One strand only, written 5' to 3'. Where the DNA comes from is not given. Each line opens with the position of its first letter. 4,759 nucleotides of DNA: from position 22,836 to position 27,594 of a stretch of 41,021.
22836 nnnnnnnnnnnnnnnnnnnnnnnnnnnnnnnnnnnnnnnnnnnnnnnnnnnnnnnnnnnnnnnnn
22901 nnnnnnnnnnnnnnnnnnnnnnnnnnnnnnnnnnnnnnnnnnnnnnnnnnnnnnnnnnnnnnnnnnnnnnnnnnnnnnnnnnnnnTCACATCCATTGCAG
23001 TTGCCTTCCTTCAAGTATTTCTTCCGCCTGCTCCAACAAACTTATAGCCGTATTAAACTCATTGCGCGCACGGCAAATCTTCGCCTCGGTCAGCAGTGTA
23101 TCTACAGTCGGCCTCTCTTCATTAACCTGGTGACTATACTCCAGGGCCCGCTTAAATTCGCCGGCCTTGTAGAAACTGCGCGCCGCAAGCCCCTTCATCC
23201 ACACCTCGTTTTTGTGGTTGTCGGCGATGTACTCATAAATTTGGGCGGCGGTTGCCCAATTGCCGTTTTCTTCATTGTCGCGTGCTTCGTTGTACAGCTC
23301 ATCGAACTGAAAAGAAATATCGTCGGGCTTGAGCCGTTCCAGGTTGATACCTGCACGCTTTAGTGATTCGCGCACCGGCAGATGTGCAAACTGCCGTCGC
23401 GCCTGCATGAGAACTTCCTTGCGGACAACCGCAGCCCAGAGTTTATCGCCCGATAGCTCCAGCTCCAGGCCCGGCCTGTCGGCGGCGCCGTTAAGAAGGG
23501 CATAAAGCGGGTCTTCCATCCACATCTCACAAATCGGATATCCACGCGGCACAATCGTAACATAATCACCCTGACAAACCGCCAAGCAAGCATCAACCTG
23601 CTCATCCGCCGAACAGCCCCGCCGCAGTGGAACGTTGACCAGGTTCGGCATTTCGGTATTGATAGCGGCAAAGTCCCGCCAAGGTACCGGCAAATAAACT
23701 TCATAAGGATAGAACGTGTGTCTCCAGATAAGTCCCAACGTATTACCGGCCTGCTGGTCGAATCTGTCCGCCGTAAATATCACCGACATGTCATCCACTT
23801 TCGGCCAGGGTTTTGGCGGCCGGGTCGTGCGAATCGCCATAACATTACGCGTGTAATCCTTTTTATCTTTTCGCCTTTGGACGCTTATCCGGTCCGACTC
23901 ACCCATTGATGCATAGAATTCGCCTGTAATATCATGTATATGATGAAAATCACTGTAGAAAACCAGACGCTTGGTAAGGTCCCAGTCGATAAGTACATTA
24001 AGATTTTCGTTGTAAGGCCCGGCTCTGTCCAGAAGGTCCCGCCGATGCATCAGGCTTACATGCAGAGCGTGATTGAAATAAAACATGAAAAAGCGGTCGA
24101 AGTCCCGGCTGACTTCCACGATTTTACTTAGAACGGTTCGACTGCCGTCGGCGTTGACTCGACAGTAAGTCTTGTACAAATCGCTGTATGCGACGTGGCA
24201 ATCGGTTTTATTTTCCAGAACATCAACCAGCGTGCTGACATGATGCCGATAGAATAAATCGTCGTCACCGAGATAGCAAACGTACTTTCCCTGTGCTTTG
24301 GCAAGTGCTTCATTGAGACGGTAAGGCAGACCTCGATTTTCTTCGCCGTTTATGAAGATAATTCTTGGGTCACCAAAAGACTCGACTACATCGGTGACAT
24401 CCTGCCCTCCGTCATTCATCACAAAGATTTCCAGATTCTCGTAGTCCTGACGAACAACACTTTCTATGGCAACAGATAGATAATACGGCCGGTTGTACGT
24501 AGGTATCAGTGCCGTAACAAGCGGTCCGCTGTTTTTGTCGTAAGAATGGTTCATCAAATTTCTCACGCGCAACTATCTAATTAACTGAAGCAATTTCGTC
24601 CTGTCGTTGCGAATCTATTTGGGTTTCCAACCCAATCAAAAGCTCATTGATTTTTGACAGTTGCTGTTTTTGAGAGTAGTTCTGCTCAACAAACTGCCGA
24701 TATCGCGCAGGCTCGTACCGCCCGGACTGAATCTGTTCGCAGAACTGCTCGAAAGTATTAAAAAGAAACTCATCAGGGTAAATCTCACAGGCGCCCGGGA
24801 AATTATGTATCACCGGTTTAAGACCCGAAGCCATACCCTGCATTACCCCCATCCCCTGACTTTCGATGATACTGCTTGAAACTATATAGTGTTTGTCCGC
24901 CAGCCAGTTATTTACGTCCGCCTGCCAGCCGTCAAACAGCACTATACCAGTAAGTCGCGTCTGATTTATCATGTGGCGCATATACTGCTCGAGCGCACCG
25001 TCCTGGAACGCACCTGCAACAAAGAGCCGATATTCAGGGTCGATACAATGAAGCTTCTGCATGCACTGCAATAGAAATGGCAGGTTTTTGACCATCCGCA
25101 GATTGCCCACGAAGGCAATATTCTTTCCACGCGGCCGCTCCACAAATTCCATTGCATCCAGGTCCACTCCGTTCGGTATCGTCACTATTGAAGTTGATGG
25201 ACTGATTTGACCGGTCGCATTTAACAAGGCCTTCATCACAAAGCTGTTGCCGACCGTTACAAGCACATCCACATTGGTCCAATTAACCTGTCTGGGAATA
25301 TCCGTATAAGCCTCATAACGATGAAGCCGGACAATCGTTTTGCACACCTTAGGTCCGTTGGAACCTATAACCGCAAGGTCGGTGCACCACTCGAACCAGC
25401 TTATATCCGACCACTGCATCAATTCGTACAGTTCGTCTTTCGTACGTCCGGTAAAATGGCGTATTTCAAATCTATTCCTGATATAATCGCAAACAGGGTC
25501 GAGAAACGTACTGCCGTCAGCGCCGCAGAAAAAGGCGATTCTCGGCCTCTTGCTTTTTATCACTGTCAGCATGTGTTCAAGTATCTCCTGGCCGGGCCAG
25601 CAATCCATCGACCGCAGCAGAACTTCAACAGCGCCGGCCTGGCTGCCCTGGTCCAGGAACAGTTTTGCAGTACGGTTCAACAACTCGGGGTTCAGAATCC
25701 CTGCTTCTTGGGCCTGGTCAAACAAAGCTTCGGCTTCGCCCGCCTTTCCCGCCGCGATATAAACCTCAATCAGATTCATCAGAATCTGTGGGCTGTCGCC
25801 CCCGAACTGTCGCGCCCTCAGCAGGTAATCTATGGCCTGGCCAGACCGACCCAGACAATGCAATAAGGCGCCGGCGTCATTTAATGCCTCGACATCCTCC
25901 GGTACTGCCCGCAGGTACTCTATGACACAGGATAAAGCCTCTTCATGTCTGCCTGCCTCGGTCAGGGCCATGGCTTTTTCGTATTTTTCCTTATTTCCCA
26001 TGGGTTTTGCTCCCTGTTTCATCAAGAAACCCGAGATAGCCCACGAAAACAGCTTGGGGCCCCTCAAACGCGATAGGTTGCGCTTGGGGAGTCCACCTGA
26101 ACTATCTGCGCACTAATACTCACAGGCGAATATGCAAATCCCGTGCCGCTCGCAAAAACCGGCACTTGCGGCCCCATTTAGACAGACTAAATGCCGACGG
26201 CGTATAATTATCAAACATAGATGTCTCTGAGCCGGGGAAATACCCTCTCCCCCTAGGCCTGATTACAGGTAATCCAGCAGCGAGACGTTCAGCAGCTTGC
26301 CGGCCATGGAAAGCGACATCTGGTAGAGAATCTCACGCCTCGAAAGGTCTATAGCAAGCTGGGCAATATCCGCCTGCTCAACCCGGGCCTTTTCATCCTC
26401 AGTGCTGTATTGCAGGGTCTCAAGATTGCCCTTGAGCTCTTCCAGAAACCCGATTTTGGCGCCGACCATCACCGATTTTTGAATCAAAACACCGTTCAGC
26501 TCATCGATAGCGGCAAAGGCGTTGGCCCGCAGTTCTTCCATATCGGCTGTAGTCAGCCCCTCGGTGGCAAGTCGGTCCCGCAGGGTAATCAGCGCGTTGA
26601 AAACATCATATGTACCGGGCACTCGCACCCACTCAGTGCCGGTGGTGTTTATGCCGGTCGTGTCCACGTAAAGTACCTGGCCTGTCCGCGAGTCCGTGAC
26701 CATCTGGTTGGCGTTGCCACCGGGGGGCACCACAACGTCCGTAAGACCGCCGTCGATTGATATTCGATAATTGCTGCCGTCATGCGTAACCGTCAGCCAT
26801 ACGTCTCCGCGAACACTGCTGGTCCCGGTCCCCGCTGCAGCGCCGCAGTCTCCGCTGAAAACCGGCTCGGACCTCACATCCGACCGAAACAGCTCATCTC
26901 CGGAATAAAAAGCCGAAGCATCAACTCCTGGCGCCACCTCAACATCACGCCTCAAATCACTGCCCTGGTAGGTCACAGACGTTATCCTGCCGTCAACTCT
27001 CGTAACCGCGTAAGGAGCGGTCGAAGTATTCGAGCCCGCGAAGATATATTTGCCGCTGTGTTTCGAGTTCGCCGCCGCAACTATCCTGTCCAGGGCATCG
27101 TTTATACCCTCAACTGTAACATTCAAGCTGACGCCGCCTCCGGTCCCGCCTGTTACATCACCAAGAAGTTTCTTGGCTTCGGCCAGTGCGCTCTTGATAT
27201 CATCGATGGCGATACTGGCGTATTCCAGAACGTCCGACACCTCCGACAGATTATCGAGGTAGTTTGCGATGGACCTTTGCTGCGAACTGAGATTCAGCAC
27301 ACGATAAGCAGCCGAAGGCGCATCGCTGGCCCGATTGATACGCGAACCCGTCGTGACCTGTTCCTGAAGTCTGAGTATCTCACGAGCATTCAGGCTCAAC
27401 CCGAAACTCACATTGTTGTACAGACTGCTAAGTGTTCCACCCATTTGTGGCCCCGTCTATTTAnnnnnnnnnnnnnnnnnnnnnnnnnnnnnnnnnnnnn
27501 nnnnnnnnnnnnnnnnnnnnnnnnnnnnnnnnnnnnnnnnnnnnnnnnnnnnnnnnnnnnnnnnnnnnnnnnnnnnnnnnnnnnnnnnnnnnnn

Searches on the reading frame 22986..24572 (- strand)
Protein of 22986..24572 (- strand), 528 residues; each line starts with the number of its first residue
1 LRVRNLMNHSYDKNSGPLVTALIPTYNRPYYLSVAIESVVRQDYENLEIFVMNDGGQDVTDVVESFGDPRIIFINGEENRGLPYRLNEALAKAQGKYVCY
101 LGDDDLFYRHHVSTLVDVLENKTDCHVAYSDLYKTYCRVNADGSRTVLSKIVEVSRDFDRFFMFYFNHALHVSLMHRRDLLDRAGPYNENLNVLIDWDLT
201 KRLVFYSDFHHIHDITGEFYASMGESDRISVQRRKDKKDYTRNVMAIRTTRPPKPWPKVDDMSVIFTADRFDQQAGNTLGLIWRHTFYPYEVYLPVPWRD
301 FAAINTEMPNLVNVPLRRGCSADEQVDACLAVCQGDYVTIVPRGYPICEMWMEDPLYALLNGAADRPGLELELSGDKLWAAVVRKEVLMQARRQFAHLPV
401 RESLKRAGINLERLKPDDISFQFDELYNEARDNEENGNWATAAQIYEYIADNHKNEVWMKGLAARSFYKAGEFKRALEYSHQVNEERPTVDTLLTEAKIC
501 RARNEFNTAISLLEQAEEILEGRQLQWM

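Call 6: search_protein_families(library=ncbifam, proteins=[window:22986-24572:-], max_evalue=0.00001)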
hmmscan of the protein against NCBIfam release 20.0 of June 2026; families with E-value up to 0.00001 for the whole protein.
window:22986-24572:- (528 aa): 13 families
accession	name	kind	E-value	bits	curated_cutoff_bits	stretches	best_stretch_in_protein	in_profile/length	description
NF050050.1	ProtGlycPglI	equivalog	7e-16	58.5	500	1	17-167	2-153/306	GalNAc(5)-diNAcBac-PP-undecaprenol beta-1,3-glucosyltransferase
NF007453.0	PRK10018.1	equivalog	4.9e-15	55.9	382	1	16-149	5-141/280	colanic acid biosynthesis glycosyltransferase WcaA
TIGR04017.1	WcaA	equivalog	1.7e-14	54.1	495.75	1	16-147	4-138/279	colanic acid biosynthesis glycosyltransferase WcaA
NF047683.1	TeichurnBiosyTuaG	equivalog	6.8e-14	52.1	400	1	15-154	4-139/252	teichuronic acid biosynthesis protein TuaG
NF041394.1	GtaseAglG_Halo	equivalog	7.9e-13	48.3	440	1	24-124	8-112/304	glucosyl-dolichyl phosphate glucuronosyltransferase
TIGR03937.1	PgaC_IcaA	equivalog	1e-12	47.7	422.3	1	9-123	37-154/407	poly-beta-1,6-N-acetyl-D-glucosamine synthase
TIGR04440.1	glyco_TIGR04440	domain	3e-12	46.7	70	1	19-131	2-118/215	TIGR00180 family glycosyltransferase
NF007482.0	PRK10073.1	equivalog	7e-12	45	423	1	14-122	3-113/334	glycosyltransferase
NF053739.1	GlytfEpsEBac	equivalog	2.6e-10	39.7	450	1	18-132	2-120/265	glycosyltransferase EpsE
NF041875.1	EPS_EpsD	equivalog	1.2e-07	31.5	370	1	22-105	4-90/325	exopolysaccharide biosynthesis glycosyltransferase EpsD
NF038299.1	EPS_HpsN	equivalog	4.9e-07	29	425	1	17-124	1-111/317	hormogonium polysaccharide biosynthesis glycosyltransferase HpsN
TIGR03111.1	glyc2_xrt_Gpos1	hypoth_equivalog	9e-07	28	363.95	1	13-126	45-163/439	TIGR03111 family XrtG-associated glycosyltransferase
TIGR04242.1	nodulat_NodC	equivalog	1e-06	28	550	1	8-119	39-156/395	chitooligosaccharide synthase NodC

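Call 63: search_protein_families(library=pfam, proteins=[window:22986-24572:-], max_evalue=0.001)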
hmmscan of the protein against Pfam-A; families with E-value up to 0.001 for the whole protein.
window:22986-24572:- (528 aa): 3 families
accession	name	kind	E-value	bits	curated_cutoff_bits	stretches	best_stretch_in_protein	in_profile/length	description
PF00535.33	Glycos_transf_2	-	2.3e-22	80.2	23.3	1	21-128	2-113/168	Glycosyl transferase family 2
PF12895.13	ANAPC3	-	5.9e-05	23.7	27.2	1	438-515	4-81/82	Anaphase-promoting complex, cyclosome, subunit 3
PF13641.12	Glyco_tranf_2_3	-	8.5e-05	23.1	27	1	19-119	3-111/230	Glycosyltransferase like family 2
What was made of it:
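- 22986..24572 (-): GT2 protein, 528 aa, with a C-terminal TPR-like (ANAPC3) region. calls 6, 63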

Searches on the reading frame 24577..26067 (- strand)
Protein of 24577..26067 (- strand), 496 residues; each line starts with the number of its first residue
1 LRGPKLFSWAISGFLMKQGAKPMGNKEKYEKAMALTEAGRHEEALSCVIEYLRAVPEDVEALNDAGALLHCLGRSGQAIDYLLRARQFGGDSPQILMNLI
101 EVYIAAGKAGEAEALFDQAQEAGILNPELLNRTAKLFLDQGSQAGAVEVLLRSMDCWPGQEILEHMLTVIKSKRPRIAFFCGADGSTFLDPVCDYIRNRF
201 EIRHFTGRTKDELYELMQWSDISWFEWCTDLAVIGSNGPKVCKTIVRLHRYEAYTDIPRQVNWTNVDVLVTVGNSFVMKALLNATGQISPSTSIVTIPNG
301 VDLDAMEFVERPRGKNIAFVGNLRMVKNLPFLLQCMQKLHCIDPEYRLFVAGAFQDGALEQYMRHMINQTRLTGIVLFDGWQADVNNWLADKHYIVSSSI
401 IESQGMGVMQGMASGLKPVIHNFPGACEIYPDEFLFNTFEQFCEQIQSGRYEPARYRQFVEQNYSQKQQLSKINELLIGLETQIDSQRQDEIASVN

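Call 6: search_protein_families(library=ncbifam, proteins=[window:24577-26067:-], max_evalue=0.00001)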
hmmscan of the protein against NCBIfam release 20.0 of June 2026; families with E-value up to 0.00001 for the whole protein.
window:24577-26067:- (496 aa): 7 families
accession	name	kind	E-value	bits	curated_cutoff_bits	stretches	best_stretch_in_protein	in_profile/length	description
TIGR03088.1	stp2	hypoth_equivalog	9.4e-09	34.8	409.05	1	315-421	195-301/374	TIGR03088 family PEP-CTERM/XrtA system glycosyltransferase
NF038011.1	PelF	equivalog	7.6e-08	31.8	100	1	293-427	281-418/489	GT4 family glycosyltransferase PelF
NF041876.1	EPS_EpsE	equivalog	2.7e-07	30.2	400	1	285-429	180-333/389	exopolysaccharide biosynthesis GT4 family glycosyltransferase EpsE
TIGR02917.1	PEP_TPR_lipo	equivalog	3.2e-06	25.3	312.2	1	28-152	264-388/899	XrtA/PEP-CTERM system TPR-repeat protein PrsT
TIGR03999.1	thiol_BshA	equivalog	4.1e-06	26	273.7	1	308-432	193-313/375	N-acetyl-alpha-D-glucosaminyl L-malate synthase BshA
NF041010.1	glycosy_Agl16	equivalog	5.4e-06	25.5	575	1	290-423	154-285/352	glycosylation protein Agl16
NF038229.1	Glyco4_Geo_Pelo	equivalog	7.7e-06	25.1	400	0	271-448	114-297/338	GPMC system family 4 glycosyltransferase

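Call 59: find_homologous_proteins(query=window:24577-26067:-, max_evalue=0.00001)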
Query window:24577-26067:- (496 aa): 1123 proteins with E <= 0.00001 among 8000 candidates; the best 120 are listed.
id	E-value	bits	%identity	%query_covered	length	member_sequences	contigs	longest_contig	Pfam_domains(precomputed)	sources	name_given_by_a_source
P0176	3.5e-283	958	86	96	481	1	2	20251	PF14559.13,PF00534.27,PF13424.13,PF13432.13,PF13428.13,PF13692.13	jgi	jgi:tetratricopeptide (TPR) repeat protein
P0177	4.2e-254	862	80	94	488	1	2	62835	PF07721.21,PF14559.13,PF00534.27,PF13371.13,PF00515.35,PF13424.13,PF13432.13,PF13428.13,PF13181.13,PF07719.24,PF13692.13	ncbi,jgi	-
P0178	2.1e-252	857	78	96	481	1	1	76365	PF14559.13,PF00534.27,PF00515.35,PF13424.13,PF13432.13,PF13428.13,PF07719.24,PF13692.13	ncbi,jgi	-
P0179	2.6e-252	856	77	95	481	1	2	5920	PF14559.13,PF00534.27,PF00515.35,PF13424.13,PF13432.13,PF13428.13,PF07719.24,PF13692.13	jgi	jgi:tetratricopeptide (TPR) repeat protein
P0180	2.9e-252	856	78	94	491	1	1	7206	PF14559.13,PF00534.27,PF13424.13,PF13432.13,PF13428.13,PF13692.13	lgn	-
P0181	1.9e-251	853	77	95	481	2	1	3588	PF14559.13,PF00534.27,PF13424.13,PF13432.13,PF13428.13,PF13692.13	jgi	-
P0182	2.8e-250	850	77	95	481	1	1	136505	PF14559.13,PF00534.27,PF13424.13,PF13432.13,PF13428.13,PF07719.24,PF13692.13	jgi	jgi:hypothetical protein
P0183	5.7e-248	842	76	95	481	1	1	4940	PF07721.21,PF14559.13,PF00534.27,PF00515.35,PF13424.13,PF13432.13,PF13428.13,PF07719.24,PF13692.13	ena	-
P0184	4.1e-243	826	76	96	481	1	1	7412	PF14559.13,PF00534.27,PF13371.13,PF00515.35,PF13424.13,PF13432.13,PF13428.13,PF07719.24,PF13692.13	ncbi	-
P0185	5.9e-242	822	76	94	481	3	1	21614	PF14559.13,PF00534.27,PF00515.35,PF13424.13,PF13432.13,PF13428.13,PF07719.24,PF13692.13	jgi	jgi:hypothetical protein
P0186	1.5e-235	801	72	95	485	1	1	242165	PF14559.13,PF00534.27,PF13432.13,PF13428.13,PF13692.13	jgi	jgi:hypothetical protein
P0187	2.3e-233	794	74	94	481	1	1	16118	PF14559.13,PF00534.27,PF00515.35,PF13424.13,PF13432.13,PF13428.13,PF07719.24,PF13692.13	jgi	jgi:tetratricopeptide (TPR) repeat protein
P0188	4.3e-212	724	65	94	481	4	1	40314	PF14559.13,PF00534.27,PF13432.13,PF13428.13,PF07719.24,PF13692.13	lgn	-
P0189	1.7e-206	705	63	94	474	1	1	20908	PF14559.13,PF00534.27,PF13414.13,PF13424.13,PF13432.13,PF13428.13,PF07719.24,PF13692.13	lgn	-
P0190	4.6e-199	681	61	93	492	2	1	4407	PF14559.13,PF00534.27,PF00515.35,PF13424.13,PF13432.13,PF13428.13,PF13181.13,PF07719.24,PF13692.13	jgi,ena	-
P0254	1.3e-190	653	60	94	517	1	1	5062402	PF14559.13,PF00534.27,PF13414.13,PF00515.35,PF13424.13,PF13432.13,PF13428.13,PF07719.24,PF13692.13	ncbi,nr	ncbi:MAG: glycosyltransferase [Phycisphaerales bacterium]|nr:MAG: glycosyltransferase [Phycisphaeral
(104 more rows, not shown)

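Call 60: find_encoding_contigs(protein=P0254, flank=10000, max_places=1)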
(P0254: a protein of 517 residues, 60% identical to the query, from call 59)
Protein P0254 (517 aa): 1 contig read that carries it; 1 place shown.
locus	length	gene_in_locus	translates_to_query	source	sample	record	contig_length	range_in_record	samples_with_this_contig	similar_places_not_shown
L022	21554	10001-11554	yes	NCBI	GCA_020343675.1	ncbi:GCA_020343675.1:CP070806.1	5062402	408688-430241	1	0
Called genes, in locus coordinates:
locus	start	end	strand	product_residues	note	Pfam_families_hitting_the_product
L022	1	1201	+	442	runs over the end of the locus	-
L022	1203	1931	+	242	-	PF22692:LlgE_F_G_D1, PF06429:Flg_bbr_C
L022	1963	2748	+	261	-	PF00460:Flg_bb_rod, PF22692:LlgE_F_G_D1, PF06429:Flg_bbr_C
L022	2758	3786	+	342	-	PF08666:SAF (weak), PF13144:ChapFlgA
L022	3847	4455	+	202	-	PF02107:FlgH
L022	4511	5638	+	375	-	PF02119:FlgI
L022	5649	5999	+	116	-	-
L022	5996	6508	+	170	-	-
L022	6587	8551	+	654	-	PF00460:Flg_bb_rod, PF22638:FlgK_D1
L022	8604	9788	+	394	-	PF00669:Flagellin_N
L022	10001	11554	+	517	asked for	PF00515:TPR_1 (faint), PF07719:TPR_2 (faint), PF13414:TPR_11 (faint), PF13424:TPR_12 (faint), PF13428:TPR_14 (faint), PF13432:TPR_16 (faint), PF00534:Glycos_transf_1, PF13692:Glyco_trans_1_4, +1 more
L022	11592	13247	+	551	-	PF00535:Glycos_transf_2, PF10111:Glyco_tranf_2_2 (weak), PF13641:Glyco_tranf_2_3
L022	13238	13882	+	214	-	PF13431:TPR_17 (faint), PF21033:RMD1-3 (faint), PF25060:ARM_TT21_2nd (faint), PF07719:TPR_2 (faint), PF13432:TPR_16 (weak), PF00515:TPR_1 (weak), PF13181:TPR_8 (weak), PF14559:TPR_19 (weak), +5 more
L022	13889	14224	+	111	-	-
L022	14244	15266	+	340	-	PF01073:3Beta_HSD, PF01370:Epimerase, PF02719:Polysacc_synt_2, PF04321:RmlD_sub_bind, PF07993:NAD_binding_4, PF16363:GDP_Man_Dehyd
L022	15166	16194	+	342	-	PF00676:E1_dh, PF13292:DXP_synthase_N (weak)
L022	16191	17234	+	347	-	PF02779:Transket_pyr, PF02780:Transketolase_C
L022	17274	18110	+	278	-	PF00456:Transketolase_N, PF13292:DXP_synthase_N (faint), PF00676:E1_dh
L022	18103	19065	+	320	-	PF02779:Transket_pyr, PF02780:Transketolase_C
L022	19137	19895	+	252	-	-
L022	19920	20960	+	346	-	PF01073:3Beta_HSD, PF01370:Epimerase, PF02719:Polysacc_synt_2 (weak), PF13460:NAD_binding_10, PF16363:GDP_Man_Dehyd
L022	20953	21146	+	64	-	PF13414:TPR_11 (weak)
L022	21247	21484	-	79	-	-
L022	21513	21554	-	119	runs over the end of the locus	PF12836:HHH_3, PF00633:HHH (faint)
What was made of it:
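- The same four-gene core is present without a giant in a complete Phycisphaerales genome, L022 (call 60).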

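Call 61: find_encoding_contigs(protein=P0176, flank=10000, max_places=2)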
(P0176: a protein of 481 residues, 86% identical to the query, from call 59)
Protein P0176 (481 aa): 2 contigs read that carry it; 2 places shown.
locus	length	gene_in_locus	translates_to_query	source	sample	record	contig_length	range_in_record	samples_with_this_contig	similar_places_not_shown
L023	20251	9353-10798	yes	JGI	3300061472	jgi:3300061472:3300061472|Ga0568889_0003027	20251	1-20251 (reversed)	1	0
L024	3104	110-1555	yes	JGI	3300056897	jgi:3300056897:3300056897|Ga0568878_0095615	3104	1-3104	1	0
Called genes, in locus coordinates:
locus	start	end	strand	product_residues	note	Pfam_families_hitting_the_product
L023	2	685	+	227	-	?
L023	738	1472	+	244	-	PF22692:LlgE_F_G_D1, PF06429:Flg_bbr_C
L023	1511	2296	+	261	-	PF00460:Flg_bb_rod, PF22692:LlgE_F_G_D1, PF06429:Flg_bbr_C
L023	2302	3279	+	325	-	PF12164:SporV_AA (faint), PF08666:SAF, PF13144:ChapFlgA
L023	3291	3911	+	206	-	PF02107:FlgH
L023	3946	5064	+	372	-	PF02119:FlgI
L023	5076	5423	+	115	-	-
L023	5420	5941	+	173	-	PF05130:FlgN (weak)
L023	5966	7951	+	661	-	PF00460:Flg_bb_rod, PF22638:FlgK_D1, PF06429:Flg_bbr_C (faint)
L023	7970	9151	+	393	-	PF00669:Flagellin_N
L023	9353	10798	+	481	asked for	PF13424:TPR_12 (faint), PF13428:TPR_14 (faint), PF13432:TPR_16 (faint), PF14559:TPR_19 (faint), PF00534:Glycos_transf_1, PF13692:Glyco_trans_1_4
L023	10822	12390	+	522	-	PF00535:Glycos_transf_2, PF13641:Glyco_tranf_2_3 (weak)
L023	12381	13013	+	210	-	PF12895:ANAPC3 (faint), PF13181:TPR_8 (faint), PF13424:TPR_12 (faint), PF00515:TPR_1 (weak), PF07719:TPR_2 (weak), PF13414:TPR_11 (weak), PF13432:TPR_16 (weak), PF14559:TPR_19 (weak), +7 more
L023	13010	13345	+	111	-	PF05400:FliT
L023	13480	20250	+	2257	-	?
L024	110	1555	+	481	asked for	PF13424:TPR_12 (faint), PF13428:TPR_14 (faint), PF13432:TPR_16 (faint), PF14559:TPR_19 (faint), PF00534:Glycos_transf_1, PF13692:Glyco_trans_1_4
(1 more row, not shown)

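Call 63: search_protein_families(library=pfam, proteins=[L023:18763-19743:+, window:24577-26067:-], max_evalue=0.001)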
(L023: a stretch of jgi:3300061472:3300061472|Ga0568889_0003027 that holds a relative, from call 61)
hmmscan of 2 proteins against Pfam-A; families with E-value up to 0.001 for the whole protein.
L023:18763-19743:+ (327 aa): 1 family
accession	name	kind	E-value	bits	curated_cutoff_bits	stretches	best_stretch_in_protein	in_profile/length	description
PF00535.33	Glycos_transf_2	-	5.9e-07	30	23.3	1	32-130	2-94/168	Glycosyl transferase family 2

window:24577-26067:- (496 aa): 8 families
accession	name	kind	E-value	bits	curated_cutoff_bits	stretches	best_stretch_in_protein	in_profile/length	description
PF13692.12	Glyco_trans_1_4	-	7.5e-13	49.4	27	1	315-446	2-136/142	Glycosyl transferases group 1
PF00534.26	Glycos_transf_1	-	8.1e-13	48.7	26.4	1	314-433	15-134/172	Glycosyl transferases group 1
PF13432.12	TPR_16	-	3.4e-12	47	32.7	2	29-91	1-63/65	Tetratricopeptide repeat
PF13428.12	TPR_14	-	3.7e-09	36.8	23.5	0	60-101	2-43/44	Tetratricopeptide repeat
PF13424.12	TPR_12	-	1.1e-06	29.2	30.1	0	30-86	8-72/77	Tetratricopeptide repeat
PF14559.12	TPR_19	-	1.6e-05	25.6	25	1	73-122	5-54/68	Tetratricopeptide repeat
PF07721.20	TPR_4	-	0.00011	22.9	27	0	94-118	2-26/26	Tetratricopeptide repeat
PF07719.23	TPR_2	-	0.00061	20.2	27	0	60-86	2-28/34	Tetratricopeptide repeat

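Call 74: search_solved_structures(query=window:24577-26067:-, max_evalue=0.01)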
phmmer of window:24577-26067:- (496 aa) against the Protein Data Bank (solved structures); distinct sequences matched with E-value up to 0.01: 15.
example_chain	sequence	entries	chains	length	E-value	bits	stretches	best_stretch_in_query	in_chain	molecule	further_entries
9qhb_A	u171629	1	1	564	4e-08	36.1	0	29-158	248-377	Engineered tetratricopeptide repeat protein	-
5i9h_A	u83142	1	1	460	3.7e-07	32.9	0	68-148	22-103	pentatricopeptide repeat protein dPPR-U8G2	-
5i9f_A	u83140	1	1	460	3.9e-07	32.8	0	68-148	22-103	pentatricopeptide repeat protein dPPR-U10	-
6een_B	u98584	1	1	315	5.9e-07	32.2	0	34-151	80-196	Designer Pentatricopeptide Protein dPPR10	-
7obi_A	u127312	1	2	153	7e-07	31.9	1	38-160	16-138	CTPR-rv4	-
5i9g_C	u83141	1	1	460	7.2e-07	31.9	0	68-147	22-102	pentatricopeptide repeat protein dPPR-U8C2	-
5i9d_A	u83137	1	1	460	1.1e-06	31.2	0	68-149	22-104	pentatricopeptide repeat protein dPPR-U8A2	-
8bu0_A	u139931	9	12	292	1.6e-06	30.7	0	24-158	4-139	Consensus tetratricopeptide repeat protein | Crystal structure of an 8-repeat consensus TPR superhelix with Zinc. | Monomer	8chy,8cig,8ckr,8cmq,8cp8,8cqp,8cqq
7rqf_A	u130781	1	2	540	1.4e-05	27.7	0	54-170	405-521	TPR repeat-containing protein PA4667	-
8sxe_C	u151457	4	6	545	3.6e-05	26.3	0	54-166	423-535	TPR repeat-containing protein PA4667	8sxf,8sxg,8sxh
6een_D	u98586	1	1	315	4.8e-05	25.9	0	34-151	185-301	Designer Pentatricopeptide Protein dPPR10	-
9qhc_A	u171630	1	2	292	0.00026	23.5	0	29-159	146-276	Engineered tetratricopeptide repeat protein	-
5fzr_A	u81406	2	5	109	0.0043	19.5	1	31-114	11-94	DESIGNED TPR PROTEIN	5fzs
4ozs_A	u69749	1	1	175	0.0048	19.3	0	34-152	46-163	Alpha solenoid protein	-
5fzq_A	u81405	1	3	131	0.0059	19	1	31-114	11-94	DESIGNED TPR PROTEIN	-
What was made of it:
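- Tried and rejected: PDB sequence search with the TPR-GT4 protein: only designed or generic TPR proteins (call 74).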

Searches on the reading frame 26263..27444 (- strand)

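Call 6: search_protein_families(library=ncbifam, proteins=[window:26263-27444:-], max_evalue=0.00001)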
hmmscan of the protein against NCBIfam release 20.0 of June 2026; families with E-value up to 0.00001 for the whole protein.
window:26263-27444:- (393 aa): 9 families
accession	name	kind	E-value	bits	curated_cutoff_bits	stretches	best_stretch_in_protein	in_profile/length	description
TIGR02550.1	flagell_flgL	equivalog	8.1e-44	150.5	127.2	1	7-393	6-387/387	flagellar hook-associated protein FlgL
NF005187.0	PRK06663.1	equivalog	5.4e-31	107.8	337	2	9-188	10-200/419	flagellar hook-associated protein 3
NF009361.0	PRK12717.1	equivalog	1.6e-23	83.1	407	1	8-189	8-186/524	flagellar hook-associated protein 3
NF005980.0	PRK08073.1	equivalog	9e-21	74.4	291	1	25-187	25-179/287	flagellar hook-associated protein 3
NF006265.0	PRK08412.1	equivalog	8.7e-13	47.3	749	1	4-186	4-178/827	flagellar hook-associated protein FlgL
NF006489.0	PRK08913.1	equivalog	6.6e-12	45.5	217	1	27-170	29-147/303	flagellin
NF009362.0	PRK12718.1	equivalog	9.4e-11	41.4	602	1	8-227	8-227/510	flagellar hook-associated protein FlgL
NF004669.0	PRK06008.1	equivalog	3.5e-10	39.8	230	1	20-146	23-146/348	flagellar hook-associated family protein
NF011282.0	PRK14692.1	equivalog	1.4e-07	30.3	878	0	23-145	23-145/749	flagellar hook-associated protein FlgL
